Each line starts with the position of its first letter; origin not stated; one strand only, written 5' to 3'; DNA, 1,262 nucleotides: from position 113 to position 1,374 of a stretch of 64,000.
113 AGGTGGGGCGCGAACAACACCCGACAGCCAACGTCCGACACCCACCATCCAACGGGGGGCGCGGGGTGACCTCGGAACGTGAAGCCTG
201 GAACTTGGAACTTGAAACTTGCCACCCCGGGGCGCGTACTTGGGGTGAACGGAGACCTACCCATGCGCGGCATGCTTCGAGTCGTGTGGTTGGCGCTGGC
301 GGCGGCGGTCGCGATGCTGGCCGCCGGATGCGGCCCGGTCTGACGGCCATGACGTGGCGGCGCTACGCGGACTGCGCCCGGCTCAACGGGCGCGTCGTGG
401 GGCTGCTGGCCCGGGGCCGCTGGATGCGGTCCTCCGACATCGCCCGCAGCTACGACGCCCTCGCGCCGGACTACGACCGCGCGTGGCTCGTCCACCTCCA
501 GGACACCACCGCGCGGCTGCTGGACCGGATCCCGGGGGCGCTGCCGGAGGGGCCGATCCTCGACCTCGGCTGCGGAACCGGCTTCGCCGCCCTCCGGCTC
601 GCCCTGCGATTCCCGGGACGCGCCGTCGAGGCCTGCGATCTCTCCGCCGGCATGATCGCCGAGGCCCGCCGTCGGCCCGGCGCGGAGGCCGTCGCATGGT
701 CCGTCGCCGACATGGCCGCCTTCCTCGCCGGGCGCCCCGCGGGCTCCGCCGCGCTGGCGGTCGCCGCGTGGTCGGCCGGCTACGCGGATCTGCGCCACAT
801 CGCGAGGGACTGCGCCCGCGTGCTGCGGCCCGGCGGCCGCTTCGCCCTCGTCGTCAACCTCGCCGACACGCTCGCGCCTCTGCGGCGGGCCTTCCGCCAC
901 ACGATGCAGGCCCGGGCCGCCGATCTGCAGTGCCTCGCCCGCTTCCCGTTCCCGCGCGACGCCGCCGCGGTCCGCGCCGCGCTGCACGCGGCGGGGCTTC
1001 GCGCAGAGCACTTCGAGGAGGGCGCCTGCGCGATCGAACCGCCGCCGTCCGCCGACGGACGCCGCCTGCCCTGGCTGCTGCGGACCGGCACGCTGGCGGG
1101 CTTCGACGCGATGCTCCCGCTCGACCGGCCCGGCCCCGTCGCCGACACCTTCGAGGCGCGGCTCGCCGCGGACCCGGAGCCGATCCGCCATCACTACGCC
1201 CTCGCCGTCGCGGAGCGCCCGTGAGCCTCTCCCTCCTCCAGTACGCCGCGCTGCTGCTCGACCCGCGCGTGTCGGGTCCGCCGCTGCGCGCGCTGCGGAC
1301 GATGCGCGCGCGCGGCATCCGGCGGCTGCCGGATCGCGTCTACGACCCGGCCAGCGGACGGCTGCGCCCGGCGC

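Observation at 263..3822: Translationally coupled cassette: SAM methyltransferase, radical SAM/SPASM enzyme and two tandem 6-TM membrane paralogs, closed by a terminator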

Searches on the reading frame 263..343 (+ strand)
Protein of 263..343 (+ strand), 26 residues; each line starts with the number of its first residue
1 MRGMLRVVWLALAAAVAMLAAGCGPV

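Call 3: search_protein_families(library=pfam, proteins=[window:263-343:+], max_evalue=0.1)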
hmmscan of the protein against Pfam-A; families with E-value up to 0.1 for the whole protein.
window:263-343:+ (26 aa): 0 families

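Call 4: search_protein_families(library=ncbifam, proteins=[window:263-343:+], max_evalue=0.1)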
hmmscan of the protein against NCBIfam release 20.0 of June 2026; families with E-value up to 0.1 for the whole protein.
window:263-343:+ (26 aa): 0 families

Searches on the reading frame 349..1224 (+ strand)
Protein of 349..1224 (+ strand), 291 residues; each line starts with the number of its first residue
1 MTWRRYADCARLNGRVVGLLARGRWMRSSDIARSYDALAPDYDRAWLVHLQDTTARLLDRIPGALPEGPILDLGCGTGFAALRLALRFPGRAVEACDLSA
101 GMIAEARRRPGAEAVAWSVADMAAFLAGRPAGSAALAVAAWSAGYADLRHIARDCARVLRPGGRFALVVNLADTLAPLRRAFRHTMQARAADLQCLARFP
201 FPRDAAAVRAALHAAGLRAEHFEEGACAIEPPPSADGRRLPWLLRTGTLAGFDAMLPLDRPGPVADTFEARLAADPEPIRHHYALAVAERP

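Call 3: search_protein_families(library=pfam, proteins=[window:349-1224:+], max_evalue=0.1)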
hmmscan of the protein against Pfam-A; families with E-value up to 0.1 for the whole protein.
window:349-1224:+ (291 aa): 8 families
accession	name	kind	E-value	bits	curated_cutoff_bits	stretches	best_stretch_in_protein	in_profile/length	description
PF13649.12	Methyltransf_25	-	7.2e-15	55.9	27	1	70-163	1-97/97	Methyltransferase domain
PF08241.18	Methyltransf_11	-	8.4e-12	46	21.2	1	71-166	1-94/95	Methyltransferase domain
PF08242.18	Methyltransf_12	-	6.5e-09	36.9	30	1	71-165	1-98/98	Methyltransferase domain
PF05175.20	MTS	-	1.9e-07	31.3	23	1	53-113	19-78/170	Methyltransferase small domain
PF13489.12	Methyltransf_23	-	1e-06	29.1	27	1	51-220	6-162/164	Methyltransferase domain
PF13847.12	Methyltransf_31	-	2.2e-05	24.6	27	1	69-167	6-109/145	Methyltransferase domain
PF01209.24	Ubie_methyltran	-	9.9e-05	22.2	20.1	1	61-183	42-167/233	ubiE/COQ5 methyltransferase family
PF00891.24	Methyltransf_2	-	0.0051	16.6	22.3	1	70-173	66-170/210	O-methyltransferase domain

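Call 4: search_protein_families(library=ncbifam, proteins=[window:349-1224:+], max_evalue=0.1)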
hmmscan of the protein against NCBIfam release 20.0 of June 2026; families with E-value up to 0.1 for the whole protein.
window:349-1224:+ (291 aa): 35 families (the best 25 are shown)
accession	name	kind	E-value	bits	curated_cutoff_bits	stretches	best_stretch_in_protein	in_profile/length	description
NF043040.1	corrin_prot_MT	hypoth_equivalog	1.1e-11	44.7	180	1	42-221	15-200/216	corrinoid protein-associated methyltransferase CpaM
TIGR02072.1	BioC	equivalog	3.9e-11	43.2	184.95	1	52-185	18-150/244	malonyl-ACP O-methyltransferase BioC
NF045667.1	MTase_DVU1556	equivalog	9.1e-11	41.6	155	1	54-224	11-167/213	DVU_1556 family methyltransferase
NF007610.0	PRK10258.1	equivalog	1.1e-10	41.3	342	1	35-185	13-156/251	malonyl-ACP O-methyltransferase BioC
NF041820.1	daptide_MTase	equivalog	1.3e-09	37.9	175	1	64-176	35-151/243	daptide-type RiPP biosynthesis methyltransferase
NF010703.0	PRK14103.1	equivalog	2e-08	34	320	1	55-206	19-161/256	trans-aconitate 2-methyltransferase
NF001241.0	PRK00216.1-2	equivalog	9.7e-08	31.9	327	1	29-185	11-165/231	demethylmenaquinone methyltransferase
TIGR02021.1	BchM-ChlM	equivalog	1.9e-07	30.7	158.9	1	53-123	40-113/218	magnesium protoporphyrin IX methyltransferase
TIGR01934.1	MenG_MenH_UbiE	subfamily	3.1e-07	29.9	158.35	1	41-168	22-142/223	ubiquinone/menaquinone biosynthesis methyltransferase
TIGR03534.1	RF_mod_PrmC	equivalog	3.2e-07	30.1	199.1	1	13-108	42-130/253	peptide chain release factor N(5)-glutamine methyltransferase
NF002463.0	PRK01683.1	equivalog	4.4e-06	26.5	297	1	55-130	21-93/258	trans-aconitate 2-methyltransferase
TIGR00536.1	hemK_fam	subfamily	2.4e-05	23.5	115.5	1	34-104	88-152/286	HemK family protein methyltransferase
NF001244.0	PRK00216.1-5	equivalog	3.5e-05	23.2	216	1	29-167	8-153/236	bifunctional demethylmenaquinone methyltransferase/2-methoxy-6-polyprenyl-1,4-benzoquinol methylase UbiE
NF047649.1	MTase_UXPK_star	exception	6.7e-05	22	460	1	66-168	77-182/283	methyltransferase/UXPK-star double selenoprotein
NF041943.1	GPPMT_Stmyces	equivalog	9.1e-05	22.4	400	1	56-169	67-181/272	geranyl diphosphate 2-C-methyltransferase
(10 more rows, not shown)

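Call 42: search_solved_structures(query=window:349-1224:+, max_evalue=0.0001)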
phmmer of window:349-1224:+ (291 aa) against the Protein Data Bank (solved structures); distinct sequences matched with E-value up to 0.0001: 15.
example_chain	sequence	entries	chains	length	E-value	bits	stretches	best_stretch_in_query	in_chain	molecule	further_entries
9fcq_A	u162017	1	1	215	6.3e-08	35.7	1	68-181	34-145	SAM-dependent methyltransferase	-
9fcs_A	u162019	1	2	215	6.3e-08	35.7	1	68-181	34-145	SAM-dependent methyltransferase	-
9fd3_A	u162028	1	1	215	1.1e-07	34.9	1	68-181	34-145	SAM-dependent methyltransferase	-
9fcd_A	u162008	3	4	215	1.1e-07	34.9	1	68-181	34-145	SAM-dependent methyltransferase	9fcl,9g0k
9fcy_A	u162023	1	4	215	1.1e-07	34.9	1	68-181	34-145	SAM-dependent methyltransferase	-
9fcu_A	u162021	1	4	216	1.3e-07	34.8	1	68-181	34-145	SAM-dependent methyltransferase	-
9fcx_A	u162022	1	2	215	1.7e-07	34.3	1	68-181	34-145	SAM-dependent methyltransferase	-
4hg2_A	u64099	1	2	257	1e-06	31.7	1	61-169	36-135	Methyltransferase type 11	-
7qcb_A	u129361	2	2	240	2.3e-06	30.6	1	30-201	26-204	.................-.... 27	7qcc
6uk5_A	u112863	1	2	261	7.1e-06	29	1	43-165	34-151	CalS10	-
4dzr_A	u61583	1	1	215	9.1e-06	28.7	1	52-129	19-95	Protein-(Glutamine-N5) methyltransferase, release factor-specific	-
3bus_A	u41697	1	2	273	9.7e-06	28.6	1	48-188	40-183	Methyltransferase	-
3vc1_A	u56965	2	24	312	2e-05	27.5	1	48-169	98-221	Geranyl diphosphate 2-C-methyltransferase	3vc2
7pd7_A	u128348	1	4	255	2.4e-05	27.3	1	30-180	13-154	Methyltransferase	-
9fce_A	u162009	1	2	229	3.8e-05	26.6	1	61-178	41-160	SAM dependent methyltransferase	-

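Call 66: search_protein_families(library=padloc, max_evalue=0.01, proteins=[window:349-1224:+])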
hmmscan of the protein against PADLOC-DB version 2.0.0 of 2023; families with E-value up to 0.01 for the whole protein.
window:349-1224:+ (291 aa): 1 family
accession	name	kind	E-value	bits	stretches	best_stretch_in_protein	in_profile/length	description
PDLC04134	mad2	-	8.9e-17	59.1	1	51-200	276-426/492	mads_2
